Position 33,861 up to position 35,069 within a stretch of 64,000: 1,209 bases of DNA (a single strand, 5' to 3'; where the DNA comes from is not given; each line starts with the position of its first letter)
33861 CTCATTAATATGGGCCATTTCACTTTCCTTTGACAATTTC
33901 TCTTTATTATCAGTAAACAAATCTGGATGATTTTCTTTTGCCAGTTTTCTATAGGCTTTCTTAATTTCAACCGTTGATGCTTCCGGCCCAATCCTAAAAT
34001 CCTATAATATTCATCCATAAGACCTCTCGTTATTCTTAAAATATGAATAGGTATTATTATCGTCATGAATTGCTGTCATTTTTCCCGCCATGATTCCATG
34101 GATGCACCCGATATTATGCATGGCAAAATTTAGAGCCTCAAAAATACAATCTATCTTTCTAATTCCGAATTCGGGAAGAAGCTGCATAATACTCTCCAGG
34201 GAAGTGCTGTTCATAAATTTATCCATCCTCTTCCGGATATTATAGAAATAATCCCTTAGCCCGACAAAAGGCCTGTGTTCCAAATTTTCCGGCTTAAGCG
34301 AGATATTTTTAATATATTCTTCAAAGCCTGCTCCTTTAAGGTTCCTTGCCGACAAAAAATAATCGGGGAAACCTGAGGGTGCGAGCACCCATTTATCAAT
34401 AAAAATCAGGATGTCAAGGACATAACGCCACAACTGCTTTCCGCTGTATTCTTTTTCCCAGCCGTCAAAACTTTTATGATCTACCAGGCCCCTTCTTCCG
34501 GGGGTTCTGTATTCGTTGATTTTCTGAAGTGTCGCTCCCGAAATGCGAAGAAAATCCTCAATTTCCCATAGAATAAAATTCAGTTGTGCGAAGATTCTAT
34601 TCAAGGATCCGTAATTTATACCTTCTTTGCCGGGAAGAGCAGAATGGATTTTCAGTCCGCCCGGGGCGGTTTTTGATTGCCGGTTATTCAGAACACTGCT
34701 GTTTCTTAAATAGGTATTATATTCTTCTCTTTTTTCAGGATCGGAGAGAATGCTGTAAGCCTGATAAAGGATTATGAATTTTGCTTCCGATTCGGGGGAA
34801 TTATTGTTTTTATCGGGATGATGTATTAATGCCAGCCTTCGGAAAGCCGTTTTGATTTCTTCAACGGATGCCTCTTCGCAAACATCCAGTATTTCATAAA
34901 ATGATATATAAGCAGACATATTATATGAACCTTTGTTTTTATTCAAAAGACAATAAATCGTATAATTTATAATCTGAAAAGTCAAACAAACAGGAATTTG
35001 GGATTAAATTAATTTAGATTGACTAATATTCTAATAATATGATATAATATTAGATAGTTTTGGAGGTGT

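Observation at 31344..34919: J-domain / J-domain / SIR2-TPR cassette: candidate undescribed NADase-type defence or stress module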

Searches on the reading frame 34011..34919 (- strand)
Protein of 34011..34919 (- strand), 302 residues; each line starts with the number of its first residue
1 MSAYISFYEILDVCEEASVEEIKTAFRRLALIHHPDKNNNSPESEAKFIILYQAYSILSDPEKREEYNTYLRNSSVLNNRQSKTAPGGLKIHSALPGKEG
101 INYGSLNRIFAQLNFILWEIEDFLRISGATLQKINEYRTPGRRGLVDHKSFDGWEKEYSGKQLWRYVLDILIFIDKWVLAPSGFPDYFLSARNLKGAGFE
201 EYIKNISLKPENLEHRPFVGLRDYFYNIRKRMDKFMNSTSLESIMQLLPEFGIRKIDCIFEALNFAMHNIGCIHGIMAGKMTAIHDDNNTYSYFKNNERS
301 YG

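Call 4: search_protein_families(library=pfam, proteins=[window:34011-34919:-], max_evalue=0.01)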
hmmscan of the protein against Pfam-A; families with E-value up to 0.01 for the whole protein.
window:34011-34919:- (302 aa): 1 family
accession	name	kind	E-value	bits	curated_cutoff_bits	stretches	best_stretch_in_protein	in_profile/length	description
PF00226.36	DnaJ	-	1.4e-22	80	27.8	1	7-68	2-63/63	DnaJ domain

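Call 6: search_protein_families(library=padloc, proteins=[window:34011-34919:-], max_evalue=0.01)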
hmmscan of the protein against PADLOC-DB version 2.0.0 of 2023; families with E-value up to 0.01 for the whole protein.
window:34011-34919:- (302 aa): 0 families

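Call 7: search_protein_families(library=ncbifam, proteins=[window:34011-34919:-], max_evalue=0.01)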
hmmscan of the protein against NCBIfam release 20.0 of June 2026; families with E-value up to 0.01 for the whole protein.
window:34011-34919:- (302 aa): 14 families
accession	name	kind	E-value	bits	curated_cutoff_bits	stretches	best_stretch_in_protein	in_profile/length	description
TIGR02349.1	DnaJ_bact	equivalog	1.4e-20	74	377.2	1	7-78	2-73/354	molecular chaperone DnaJ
NF008035.0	PRK10767.1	subfamily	2.3e-19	69.7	338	1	6-75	5-74/374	molecular chaperone DnaJ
NF010892.0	PRK14299.1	equivalog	5.4e-18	65.2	392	1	3-83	2-81/291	chaperone protein DnaJ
NF037946.1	terminal_TopJ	equivalog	1.6e-17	63.3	300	1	7-70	7-69/810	terminal organelle assembly protein TopJ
NF010885.0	PRK14292.1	equivalog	4.6e-16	58.8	585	1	6-71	3-67/371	chaperone protein DnaJ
NF010894.0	PRK14301.1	equivalog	4.8e-16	58.7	548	1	6-71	5-70/373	chaperone protein DnaJ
NF010874.0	PRK14281.1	equivalog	2.5e-14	53.2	619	1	6-71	4-69/397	chaperone protein DnaJ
TIGR03835.1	termin_org_DnaJ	equivalog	2.8e-14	52.5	512.25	1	7-70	4-66/871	terminal organelle assembly protein TopJ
NF010872.0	PRK14279.1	equivalog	4.6e-13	49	556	1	6-74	10-80/394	molecular chaperone DnaJ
NF010871.0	PRK14278.1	equivalog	2.8e-11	42.9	502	1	7-65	5-62/378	molecular chaperone DnaJ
NF007618.0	PRK10266.1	equivalog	3.2e-11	43.2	403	1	6-71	5-69/306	curved DNA-binding protein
NF050028.1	CldAdptActJ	equivalog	1.3e-07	32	150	1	5-77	2-79/93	cold adaptation protein ActJcold adaptation protein ActJ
NF006948.0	PRK09430.1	equivalog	9.5e-05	22.1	162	1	8-37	203-232/267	co-chaperone DjlA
TIGR00714.1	hscB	equivalog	0.0066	16.6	46.75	0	22-81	8-70/156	Fe-S protein assembly co-chaperone HscB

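Call 8: find_homologous_proteins(query=window:34011-34919:-, max_evalue=0.001)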
Query window:34011-34919:- (302 aa): 50 proteins with E <= 0.001 among 503 candidates.
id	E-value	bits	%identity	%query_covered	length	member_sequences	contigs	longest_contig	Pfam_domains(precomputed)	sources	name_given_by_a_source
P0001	1.1e-203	693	100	100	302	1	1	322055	PF00226.37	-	-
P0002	4.9e-83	297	51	94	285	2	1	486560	PF00226.37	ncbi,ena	-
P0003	1.1e-76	276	51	94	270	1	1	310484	PF00226.37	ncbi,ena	-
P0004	5.4e-75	271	46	94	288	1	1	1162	PF00226.37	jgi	jgi:curved DNA-binding protein CbpA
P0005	8.3e-75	270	47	96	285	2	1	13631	PF00226.37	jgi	jgi:curved DNA-binding protein CbpA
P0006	5.3e-72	261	46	97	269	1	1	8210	PF00226.37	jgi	jgi:curved DNA-binding protein CbpA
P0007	1.2e-71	260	45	93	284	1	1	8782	PF00226.37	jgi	jgi:curved DNA-binding protein CbpA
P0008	7.9e-71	257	44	93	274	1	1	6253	PF00226.37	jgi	jgi:curved DNA-binding protein CbpA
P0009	3.9e-70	255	44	94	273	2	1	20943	PF00226.37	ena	-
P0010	3.9e-70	255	46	98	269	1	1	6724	PF00226.37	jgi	jgi:curved DNA-binding protein CbpA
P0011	6.6e-70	254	48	94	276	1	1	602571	PF00226.37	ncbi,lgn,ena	-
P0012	7.3e-70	254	48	94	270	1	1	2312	PF00226.37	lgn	-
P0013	3.5e-68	248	43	93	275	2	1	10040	PF00226.37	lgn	-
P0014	3.2e-67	245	45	98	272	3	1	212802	PF00226.37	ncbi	-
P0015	1.6e-66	243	43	94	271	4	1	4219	PF00226.37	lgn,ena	-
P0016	3.1e-66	242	42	94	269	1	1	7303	PF00226.37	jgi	jgi:curved DNA-binding protein CbpA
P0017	3.5e-65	238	44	92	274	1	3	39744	PF00226.37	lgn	-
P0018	3.8e-65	238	46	90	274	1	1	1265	PF00226.37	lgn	-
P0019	1.3e-63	233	42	93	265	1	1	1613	PF00226.37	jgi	jgi:hypothetical protein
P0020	1.6e-60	223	44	95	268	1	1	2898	PF00226.37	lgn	-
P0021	4.6e-59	218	44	94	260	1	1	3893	PF00226.37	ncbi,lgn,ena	-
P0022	3.4e-58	215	42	94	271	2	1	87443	PF00226.37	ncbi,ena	-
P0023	1.5e-57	213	42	89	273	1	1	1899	PF00226.37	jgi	-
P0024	1.2e-55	207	41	96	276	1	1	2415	PF00226.37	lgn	-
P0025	3.0e-53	199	38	93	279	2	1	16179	PF00226.37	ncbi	-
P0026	6.0e-53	198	41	92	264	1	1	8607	PF00226.37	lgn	-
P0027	6.3e-52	195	37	93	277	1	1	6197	PF00226.37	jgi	jgi:curved DNA-binding protein CbpA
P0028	1.1e-51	194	39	97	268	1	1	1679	PF00226.37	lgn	-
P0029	2.6e-51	193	41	92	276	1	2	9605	PF00226.37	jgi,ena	-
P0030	9.3e-51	191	38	94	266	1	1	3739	PF00226.37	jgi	jgi:hypothetical protein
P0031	9.1e-50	188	39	90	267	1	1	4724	PF00226.37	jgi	jgi:hypothetical protein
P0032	4.2e-47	179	40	92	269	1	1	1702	PF00226.37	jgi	jgi:curved DNA-binding protein CbpA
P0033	3.2e-46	176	40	92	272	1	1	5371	PF00226.37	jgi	jgi:curved DNA-binding protein CbpA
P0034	9.0e-46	175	39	94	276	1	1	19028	PF00226.37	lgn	-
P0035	5.9e-44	169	38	93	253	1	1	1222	PF00226.37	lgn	-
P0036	6.0e-44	169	38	94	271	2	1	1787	PF00226.37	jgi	-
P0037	1.7e-43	167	36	92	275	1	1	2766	PF00226.37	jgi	jgi:curved DNA-binding protein CbpA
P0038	5.9e-43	165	35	93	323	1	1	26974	PF00226.37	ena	-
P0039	4.4e-42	163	40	89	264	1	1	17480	PF00226.37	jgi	jgi:curved DNA-binding protein CbpA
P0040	1.8e-41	161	38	89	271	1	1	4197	PF00226.37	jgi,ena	-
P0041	5.7e-39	152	39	89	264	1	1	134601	PF00226.37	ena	-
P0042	9.9e-36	142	35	92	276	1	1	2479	PF00226.37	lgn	-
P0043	6.4e-34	136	32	93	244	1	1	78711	PF00226.37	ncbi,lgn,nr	ncbi:MAG: J domain-containing protein [Spirochaetales bacterium]|nr:J domain-containing protein [Spi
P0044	3.0e-11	61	52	26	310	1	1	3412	PF00226.37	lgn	-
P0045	8.2e-11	60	58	21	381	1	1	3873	PF00226.37,PF27659.1,PF00684.26,PF01556.24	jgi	jgi:molecular chaperone DnaJ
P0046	2.8e-10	58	55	21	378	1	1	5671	PF00226.37,PF00684.26,PF01556.24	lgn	-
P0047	5.8e-8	51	52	22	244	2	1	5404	PF00226.37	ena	-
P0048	1.1e-7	50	50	22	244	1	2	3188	PF00226.37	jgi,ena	-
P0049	1.3e-7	49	41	28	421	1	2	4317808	PF14559.13,PF13431.13,PF00226.37,PF13414.13,PF13371.13,PF00515.35,PF13424.13,PF13432.13,PF13428.13,PF13181.13,PF07719.24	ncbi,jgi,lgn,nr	ncbi:MAG: Chaperone protein DnaJ [Chroococcopsis gigantea SAG 12.99]|jgi:tetratricopeptide (TPR) rep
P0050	3.9e-5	41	42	21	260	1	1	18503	PF00226.37,PF00684.26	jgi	-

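Call 9: find_encoding_contigs(protein=P0001, flank=10000, max_places=3)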
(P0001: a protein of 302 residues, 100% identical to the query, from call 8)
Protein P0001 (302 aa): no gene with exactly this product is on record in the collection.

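Call 10: find_encoding_contigs(protein=P0002, flank=10000, max_places=3)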
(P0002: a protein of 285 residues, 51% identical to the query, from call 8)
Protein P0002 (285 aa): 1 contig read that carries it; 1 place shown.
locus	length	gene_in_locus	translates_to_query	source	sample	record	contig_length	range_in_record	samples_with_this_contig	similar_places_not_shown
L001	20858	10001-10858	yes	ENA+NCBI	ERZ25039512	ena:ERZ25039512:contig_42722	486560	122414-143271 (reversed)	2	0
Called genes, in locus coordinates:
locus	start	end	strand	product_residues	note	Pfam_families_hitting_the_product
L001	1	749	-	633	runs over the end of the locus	PF00532:Peripla_BP_1, PF13407:Peripla_BP_4, PF13377:Peripla_BP_3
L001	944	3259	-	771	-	PF00532:Peripla_BP_1, PF13407:Peripla_BP_4, PF13377:Peripla_BP_3, PF01966:HD, PF13487:HD_5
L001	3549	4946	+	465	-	PF16927:HisKA_7TM, PF00989:PAS (faint), PF13188:PAS_8 (faint), PF13426:PAS_9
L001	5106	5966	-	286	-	PF00216:Bac_DNA_binding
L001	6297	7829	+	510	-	PF00072:Response_reg, PF08448:PAS_4 (faint), PF13188:PAS_8 (faint), PF08447:PAS_3 (weak), PF00989:PAS (weak), PF13426:PAS_9 (weak), PF13185:GAF_2 (weak)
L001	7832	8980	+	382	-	PF08448:PAS_4, PF13426:PAS_9, PF07568:HisKA_2, PF13581:HATPase_c_2 (weak), PF02518:HATPase_c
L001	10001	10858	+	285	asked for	PF00226:DnaJ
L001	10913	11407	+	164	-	PF13302:Acetyltransf_3, PF13420:Acetyltransf_4, PF00583:Acetyltransf_1, PF13508:Acetyltransf_7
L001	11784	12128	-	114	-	PF00190:Cupin_1 (weak), PF07883:Cupin_2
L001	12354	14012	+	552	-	PF00144:Beta-lactamase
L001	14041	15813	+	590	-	PF02837:Glyco_hydro_2_N, PF00703:Glyco_hydro_2 (weak), PF02836:Glyco_hydro_2_C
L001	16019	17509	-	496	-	-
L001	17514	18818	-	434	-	PF01656:CbiA (faint), PF13614:AAA_31 (weak)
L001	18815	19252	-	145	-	-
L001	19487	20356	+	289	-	PF00483:NTP_transferase, PF12804:NTP_transf_3 (weak)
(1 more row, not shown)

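Call 11: find_encoding_contigs(protein=P0011, flank=10000, max_places=3)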
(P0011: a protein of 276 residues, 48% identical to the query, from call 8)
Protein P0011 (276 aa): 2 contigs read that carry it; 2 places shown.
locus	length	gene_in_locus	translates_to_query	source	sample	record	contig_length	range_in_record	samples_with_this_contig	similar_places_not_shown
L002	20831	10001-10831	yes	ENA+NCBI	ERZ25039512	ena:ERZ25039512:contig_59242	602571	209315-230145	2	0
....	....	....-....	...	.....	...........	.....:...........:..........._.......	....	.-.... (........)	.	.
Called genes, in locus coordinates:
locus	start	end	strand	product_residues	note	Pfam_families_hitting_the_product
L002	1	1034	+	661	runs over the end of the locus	PF00662:Proton_antipo_N, PF00361:Proton_antipo_M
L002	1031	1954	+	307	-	PF00146:NADHdh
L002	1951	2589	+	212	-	-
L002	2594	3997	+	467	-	PF00361:Proton_antipo_M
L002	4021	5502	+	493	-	PF00329:Complex1_30kDa (weak), PF00346:Complex1_49kDa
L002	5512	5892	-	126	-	PF00072:Response_reg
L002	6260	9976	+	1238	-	PF00532:Peripla_BP_1, PF13407:Peripla_BP_4, PF13377:Peripla_BP_3, PF00512:HisKA, PF02518:HATPase_c, PF00072:Response_reg, PF00990:GGDEF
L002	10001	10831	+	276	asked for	PF00226:DnaJ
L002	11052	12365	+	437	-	PF16868:NMT1_3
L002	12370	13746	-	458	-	PF01554:MatE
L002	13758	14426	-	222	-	PF00440:TetR_N, PF21303:TetR_C_39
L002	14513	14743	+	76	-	-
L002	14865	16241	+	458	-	PF00211:Guanylate_cyc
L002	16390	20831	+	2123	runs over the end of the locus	PF13205:Big_5 (faint), PF11974:bMG3, PF01835:MG2, PF17972:bMG5, PF07703:A2M_BRD, PF00207:A2M, PF17973:bMG10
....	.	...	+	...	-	?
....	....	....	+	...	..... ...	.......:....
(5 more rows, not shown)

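Call 42: find_related_loci(query=A3, collection=metagenome_contigs, flank=6000)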
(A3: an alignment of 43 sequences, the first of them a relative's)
Query A3 (302 aa) in metagenome_contigs; peptide patterns used: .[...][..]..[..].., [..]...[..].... (x = any residue, [..] = any of these).
600 stretches matched a pattern (row limit reached: there are more); 419 encode a relative of the query (tblastn E <= 1e-3); the best 80 are kept; 80 distinct loci.
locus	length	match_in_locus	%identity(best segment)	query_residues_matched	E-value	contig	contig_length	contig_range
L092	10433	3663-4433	44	1-284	3e-76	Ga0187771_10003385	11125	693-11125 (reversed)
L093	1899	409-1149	42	1-270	5e-65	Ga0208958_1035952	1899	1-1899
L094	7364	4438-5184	41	6-284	4e-57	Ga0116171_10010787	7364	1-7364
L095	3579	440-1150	36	1-273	1e-50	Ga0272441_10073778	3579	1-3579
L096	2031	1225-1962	37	6-284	1e-50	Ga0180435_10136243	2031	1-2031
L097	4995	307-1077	34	1-291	2e-48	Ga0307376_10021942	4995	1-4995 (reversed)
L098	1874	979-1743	36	6-296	9e-49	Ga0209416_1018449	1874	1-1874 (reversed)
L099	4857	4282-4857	40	1-217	1e-47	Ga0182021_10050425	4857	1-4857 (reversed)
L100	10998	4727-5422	33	1-286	1e-44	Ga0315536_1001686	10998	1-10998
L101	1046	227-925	31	6-293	1e-45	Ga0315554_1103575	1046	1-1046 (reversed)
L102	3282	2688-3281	37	1-225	1e-39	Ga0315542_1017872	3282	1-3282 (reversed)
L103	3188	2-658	31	17-286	2e-38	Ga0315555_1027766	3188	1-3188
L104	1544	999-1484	38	6-194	1e-34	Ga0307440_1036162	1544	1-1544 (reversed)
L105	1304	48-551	35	85-284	2e-33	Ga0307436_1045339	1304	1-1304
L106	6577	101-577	35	112-291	2e-30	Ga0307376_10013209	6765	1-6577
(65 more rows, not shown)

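Call 48: predict_structure(alignment_id=A3)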
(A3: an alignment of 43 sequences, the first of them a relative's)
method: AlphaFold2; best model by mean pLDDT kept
length: 302 residues; sequences in the alignment: 43
mean_pLDDT: 83.6   pTM: 0.83
mean pLDDT of the five models: 83.6, 81.5, 81.3, 81.2, 80.6
residues with pLDDT >= 90: 173; 70-90: 65; 50-70: 46; < 50: 18
segments of 3 or more residues with pLDDT < 50: 88-101, 299-302
pLDDT, mean of each block of 10 residues (from residue 1): 85 96 97 92 94 96 94 87 62 43 79 94 79 59 59 87 93 94 87 69 69 75 93 96 94 94 95 92 90 70 39
secondary structure, 60 per line:
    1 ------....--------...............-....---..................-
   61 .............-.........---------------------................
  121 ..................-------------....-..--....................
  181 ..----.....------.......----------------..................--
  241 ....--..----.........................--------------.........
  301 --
elements in order: H7-10 H19-33 H35-38 H42-59 H61-73 H75-83 H105-138 H152-155 H163-182 H187-191 H198-204 H221-238 H241-244 H255-277 H292-300

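Call 53: fold_search(model_id=the predicted structure, library=pdb)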
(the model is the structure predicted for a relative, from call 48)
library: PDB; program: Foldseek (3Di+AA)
matches with E <= 10: 112; with E <= 0.001: 0
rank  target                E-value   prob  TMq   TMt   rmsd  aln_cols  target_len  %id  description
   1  9dyv_MODEL_1_A        1.2e-03  1.00  0.21  0.53   2.4        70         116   53  Assembly and functional mechanisms of the Hsp70-Hsp40 chaperone machinery (released 2025-10-22)
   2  4j7z_A                4.7e-03  1.00  0.21  0.61   2.3        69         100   52  Thermus thermophilus DNAJ J- and G/F-DOMAINS (released 2013-07-31)
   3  2dmx_MODEL_1_A        6.1e-03  1.00  0.19  0.60  11.3       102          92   32  Solution structure of the J domain of DnaJ homolog subfamily B member 8 (released 2006-10-24)
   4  2dn9_MODEL_1_A        6.4e-03  1.00  0.22  0.79   1.8        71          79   42  Solution structure of J-domain from the DnaJ homolog, human Tid1 protein (released 2006-10-25)
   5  2ej7_MODEL_1_A        6.4e-03  1.00  0.22  0.76   2.1        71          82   48  Solution structure of the DnaJ domain of the human protein HCG3, a hypothetical protein tmp_locus_21 (released 2007-09-18)
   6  6iws_MODEL_1_A        6.6e-03  1.00  0.22  0.84   1.9        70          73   44  Solution structure of the J-domain of Tid1, a Mitochondrial Hsp40/DnaJ Protein (released 2019-12-11)
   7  4j7z_C                7.6e-03  1.00  0.21  0.59   2.4        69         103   52  Thermus thermophilus DNAJ J- and G/F-DOMAINS (released 2013-07-31)
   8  2ctp_MODEL_1_A        8.3e-03  1.00  0.21  0.76   1.9        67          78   46  Solution structure of J-domain from human DnaJ subfamily B menber 12 (released 2005-11-24)
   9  5vso_MODEL_1_A        9.1e-03  1.00  0.20  0.72   2.3        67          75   49  NMR structure of Ydj1 J-domain, a cytosolic Hsp40 from Saccharomyces cerevisiae (released 2017-11-01)
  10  4j80_A                9.9e-03  1.00  0.21  0.24   2.2        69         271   51  Thermus thermophilus DnaJ (released 2013-07-31)
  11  9dvi_C                9.9e-03  1.00  0.21  0.24   2.1        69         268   52  Hetero-hexameric Hsp70-Hsp40-DafA complex (released 2025-10-22)
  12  5nro_B                1.0e-02  1.00  0.20  0.92   1.0        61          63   44  Structure of full-length DnaK with bound J-domain (released 2018-01-17)
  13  2ctr_MODEL_1_A        1.0e-02  1.00  0.21  0.69   2.5        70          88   47  Solution structure of J-domain from human DnaJ subfamily B menber 9 (released 2005-11-24)
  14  3apq_B                1.1e-02  1.00  0.21  0.32   1.2        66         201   42  Crystal structure of J-Trx1 fragment of ERdj5 (released 2011-04-20)
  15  6psi_MODEL_1_A        1.1e-02  1.00  0.21  0.23   2.6        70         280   53  Structural Basis for Client Recognition and Activity of Hsp40 Chaperones (released 2019-09-18)
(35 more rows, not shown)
